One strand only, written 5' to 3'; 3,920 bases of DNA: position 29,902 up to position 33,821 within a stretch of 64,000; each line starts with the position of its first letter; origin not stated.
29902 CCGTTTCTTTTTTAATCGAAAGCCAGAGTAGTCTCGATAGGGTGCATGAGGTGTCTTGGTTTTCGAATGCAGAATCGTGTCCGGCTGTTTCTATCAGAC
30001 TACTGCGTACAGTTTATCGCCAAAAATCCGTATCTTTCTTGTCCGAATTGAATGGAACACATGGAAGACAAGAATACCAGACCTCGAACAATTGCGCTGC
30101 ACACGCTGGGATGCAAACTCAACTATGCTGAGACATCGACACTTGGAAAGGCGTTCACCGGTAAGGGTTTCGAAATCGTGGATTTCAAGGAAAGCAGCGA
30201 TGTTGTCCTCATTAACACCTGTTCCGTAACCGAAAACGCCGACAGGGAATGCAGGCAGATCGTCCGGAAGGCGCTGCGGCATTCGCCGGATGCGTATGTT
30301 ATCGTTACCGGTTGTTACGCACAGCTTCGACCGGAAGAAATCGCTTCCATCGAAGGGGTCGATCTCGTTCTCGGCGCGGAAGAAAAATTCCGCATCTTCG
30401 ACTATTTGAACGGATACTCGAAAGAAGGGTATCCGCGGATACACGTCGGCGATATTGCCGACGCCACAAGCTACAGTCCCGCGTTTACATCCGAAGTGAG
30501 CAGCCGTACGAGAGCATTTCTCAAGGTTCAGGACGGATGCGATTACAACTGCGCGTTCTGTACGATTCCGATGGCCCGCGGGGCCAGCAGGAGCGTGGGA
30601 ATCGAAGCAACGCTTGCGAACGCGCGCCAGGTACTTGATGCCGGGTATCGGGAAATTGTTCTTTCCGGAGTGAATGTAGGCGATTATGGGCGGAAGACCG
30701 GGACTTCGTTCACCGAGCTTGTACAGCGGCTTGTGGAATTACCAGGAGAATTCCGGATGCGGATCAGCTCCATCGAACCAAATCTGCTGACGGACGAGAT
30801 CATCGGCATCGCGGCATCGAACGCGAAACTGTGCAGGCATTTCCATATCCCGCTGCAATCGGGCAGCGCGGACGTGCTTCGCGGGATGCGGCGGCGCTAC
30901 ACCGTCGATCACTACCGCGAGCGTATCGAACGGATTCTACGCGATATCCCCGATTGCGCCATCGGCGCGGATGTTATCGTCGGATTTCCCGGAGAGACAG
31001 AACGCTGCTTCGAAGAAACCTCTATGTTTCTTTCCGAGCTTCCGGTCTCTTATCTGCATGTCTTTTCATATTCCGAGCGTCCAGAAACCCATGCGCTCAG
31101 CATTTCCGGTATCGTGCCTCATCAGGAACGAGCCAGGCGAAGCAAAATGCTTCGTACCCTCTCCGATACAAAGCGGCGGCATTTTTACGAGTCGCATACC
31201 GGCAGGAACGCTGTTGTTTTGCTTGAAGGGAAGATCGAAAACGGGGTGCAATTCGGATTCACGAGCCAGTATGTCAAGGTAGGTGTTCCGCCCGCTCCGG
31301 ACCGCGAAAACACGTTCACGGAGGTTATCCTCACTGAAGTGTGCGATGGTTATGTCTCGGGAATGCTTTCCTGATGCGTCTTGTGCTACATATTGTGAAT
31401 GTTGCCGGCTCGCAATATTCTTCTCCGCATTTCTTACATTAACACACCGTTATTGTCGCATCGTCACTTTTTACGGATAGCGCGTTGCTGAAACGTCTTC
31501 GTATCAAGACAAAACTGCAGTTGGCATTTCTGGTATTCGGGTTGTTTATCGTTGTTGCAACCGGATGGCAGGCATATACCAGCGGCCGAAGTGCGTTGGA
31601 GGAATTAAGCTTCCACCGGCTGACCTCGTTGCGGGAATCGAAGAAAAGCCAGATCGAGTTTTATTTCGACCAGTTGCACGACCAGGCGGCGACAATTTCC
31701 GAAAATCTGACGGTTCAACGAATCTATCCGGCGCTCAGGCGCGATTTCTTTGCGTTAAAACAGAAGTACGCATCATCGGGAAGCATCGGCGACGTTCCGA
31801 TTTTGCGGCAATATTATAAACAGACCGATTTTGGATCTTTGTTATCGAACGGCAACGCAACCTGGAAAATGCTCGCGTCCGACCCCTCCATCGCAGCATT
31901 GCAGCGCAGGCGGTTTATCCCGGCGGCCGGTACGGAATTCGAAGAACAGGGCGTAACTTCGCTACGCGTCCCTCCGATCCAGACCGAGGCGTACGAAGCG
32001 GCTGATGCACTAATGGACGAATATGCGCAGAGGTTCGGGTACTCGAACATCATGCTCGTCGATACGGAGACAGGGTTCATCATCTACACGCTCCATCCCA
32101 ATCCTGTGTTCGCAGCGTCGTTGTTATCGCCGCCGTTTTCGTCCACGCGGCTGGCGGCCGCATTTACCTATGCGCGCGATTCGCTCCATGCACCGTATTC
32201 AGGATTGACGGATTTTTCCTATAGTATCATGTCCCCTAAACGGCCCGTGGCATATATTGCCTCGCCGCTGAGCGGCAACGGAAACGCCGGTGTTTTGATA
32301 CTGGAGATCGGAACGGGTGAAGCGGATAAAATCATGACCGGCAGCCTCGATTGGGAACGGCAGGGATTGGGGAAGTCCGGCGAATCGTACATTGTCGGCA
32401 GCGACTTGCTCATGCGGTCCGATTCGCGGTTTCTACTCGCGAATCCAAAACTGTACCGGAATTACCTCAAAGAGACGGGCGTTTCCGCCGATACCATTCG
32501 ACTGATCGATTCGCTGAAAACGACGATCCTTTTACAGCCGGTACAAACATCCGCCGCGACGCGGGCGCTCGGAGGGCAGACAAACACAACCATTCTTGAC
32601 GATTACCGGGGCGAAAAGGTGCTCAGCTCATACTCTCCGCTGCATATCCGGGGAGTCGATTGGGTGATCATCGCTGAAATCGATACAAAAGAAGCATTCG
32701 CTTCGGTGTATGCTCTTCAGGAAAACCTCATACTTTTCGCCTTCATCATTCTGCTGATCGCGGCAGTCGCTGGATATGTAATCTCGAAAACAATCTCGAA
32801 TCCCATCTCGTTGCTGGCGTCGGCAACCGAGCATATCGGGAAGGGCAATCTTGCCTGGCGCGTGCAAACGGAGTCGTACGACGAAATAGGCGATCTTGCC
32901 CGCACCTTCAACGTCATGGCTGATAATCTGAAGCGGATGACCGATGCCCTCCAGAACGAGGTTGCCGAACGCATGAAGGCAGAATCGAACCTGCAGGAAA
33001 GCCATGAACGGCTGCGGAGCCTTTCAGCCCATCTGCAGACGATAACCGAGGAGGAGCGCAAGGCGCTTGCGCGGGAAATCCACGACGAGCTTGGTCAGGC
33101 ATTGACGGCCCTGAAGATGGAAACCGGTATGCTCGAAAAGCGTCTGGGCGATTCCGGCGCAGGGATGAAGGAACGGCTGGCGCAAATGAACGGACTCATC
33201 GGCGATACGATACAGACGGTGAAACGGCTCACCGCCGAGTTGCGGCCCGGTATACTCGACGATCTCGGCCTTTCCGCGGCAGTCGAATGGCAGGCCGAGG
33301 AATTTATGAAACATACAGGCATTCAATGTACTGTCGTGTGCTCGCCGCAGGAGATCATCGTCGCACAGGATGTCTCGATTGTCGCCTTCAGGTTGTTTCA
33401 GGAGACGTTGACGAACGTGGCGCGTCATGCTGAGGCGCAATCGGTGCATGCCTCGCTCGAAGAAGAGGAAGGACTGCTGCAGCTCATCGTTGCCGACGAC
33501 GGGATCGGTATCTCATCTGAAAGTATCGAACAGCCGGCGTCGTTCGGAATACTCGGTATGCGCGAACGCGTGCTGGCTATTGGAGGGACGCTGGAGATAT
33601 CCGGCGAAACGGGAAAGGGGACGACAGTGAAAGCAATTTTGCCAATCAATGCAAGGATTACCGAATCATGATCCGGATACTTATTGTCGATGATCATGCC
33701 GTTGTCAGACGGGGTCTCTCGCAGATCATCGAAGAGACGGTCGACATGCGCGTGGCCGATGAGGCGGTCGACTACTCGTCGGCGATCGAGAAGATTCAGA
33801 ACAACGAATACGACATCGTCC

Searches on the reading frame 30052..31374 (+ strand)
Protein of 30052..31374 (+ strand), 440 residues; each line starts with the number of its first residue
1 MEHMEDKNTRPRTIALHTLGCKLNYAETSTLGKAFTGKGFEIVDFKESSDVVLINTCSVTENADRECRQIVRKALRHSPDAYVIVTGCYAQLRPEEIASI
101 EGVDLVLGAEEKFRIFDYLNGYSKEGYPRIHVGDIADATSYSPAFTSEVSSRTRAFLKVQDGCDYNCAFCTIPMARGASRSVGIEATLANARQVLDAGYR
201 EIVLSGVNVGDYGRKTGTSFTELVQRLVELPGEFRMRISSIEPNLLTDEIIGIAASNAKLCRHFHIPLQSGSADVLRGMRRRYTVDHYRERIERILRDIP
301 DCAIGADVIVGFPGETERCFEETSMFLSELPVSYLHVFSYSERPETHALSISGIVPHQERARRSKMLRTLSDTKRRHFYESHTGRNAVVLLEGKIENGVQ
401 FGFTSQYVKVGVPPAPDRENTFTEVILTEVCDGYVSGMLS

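Call 34: search_protein_families(library=pfam, proteins=[window:30052-31374:+], max_evalue=0.00001)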
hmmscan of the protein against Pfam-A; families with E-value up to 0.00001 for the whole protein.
window:30052-31374:+ (440 aa): 2 families
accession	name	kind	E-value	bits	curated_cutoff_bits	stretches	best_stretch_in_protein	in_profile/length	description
PF00919.26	UPF0004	-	9.5e-25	86.9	27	1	14-108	2-98/98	Uncharacterized protein family UPF0004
PF04055.27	Radical_SAM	-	7.6e-22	78.7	29.5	1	158-325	2-164/166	Radical SAM superfamily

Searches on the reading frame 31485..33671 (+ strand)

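Call 34: search_protein_families(library=pfam, proteins=[window:31485-33671:+], max_evalue=0.00001)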
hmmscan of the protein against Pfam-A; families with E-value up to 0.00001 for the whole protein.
window:31485-33671:+ (728 aa): 4 families
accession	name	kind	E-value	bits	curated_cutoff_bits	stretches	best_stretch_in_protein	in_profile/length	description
PF07730.19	HisKA_3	-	2.2e-15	57.4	24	1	524-589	1-66/68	Histidine kinase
PF00672.30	HAMP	-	7.3e-12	45.9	25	1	433-483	2-52/53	HAMP domain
PF02518.31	HATPase_c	-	1.8e-09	38.4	26.4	1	635-721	7-109/111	Histidine kinase-, DNA gyrase B-, and HSP90-like ATPase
PF02743.24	dCache_1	-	2.7e-06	27.5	45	0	184-397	66-239/240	Cache domain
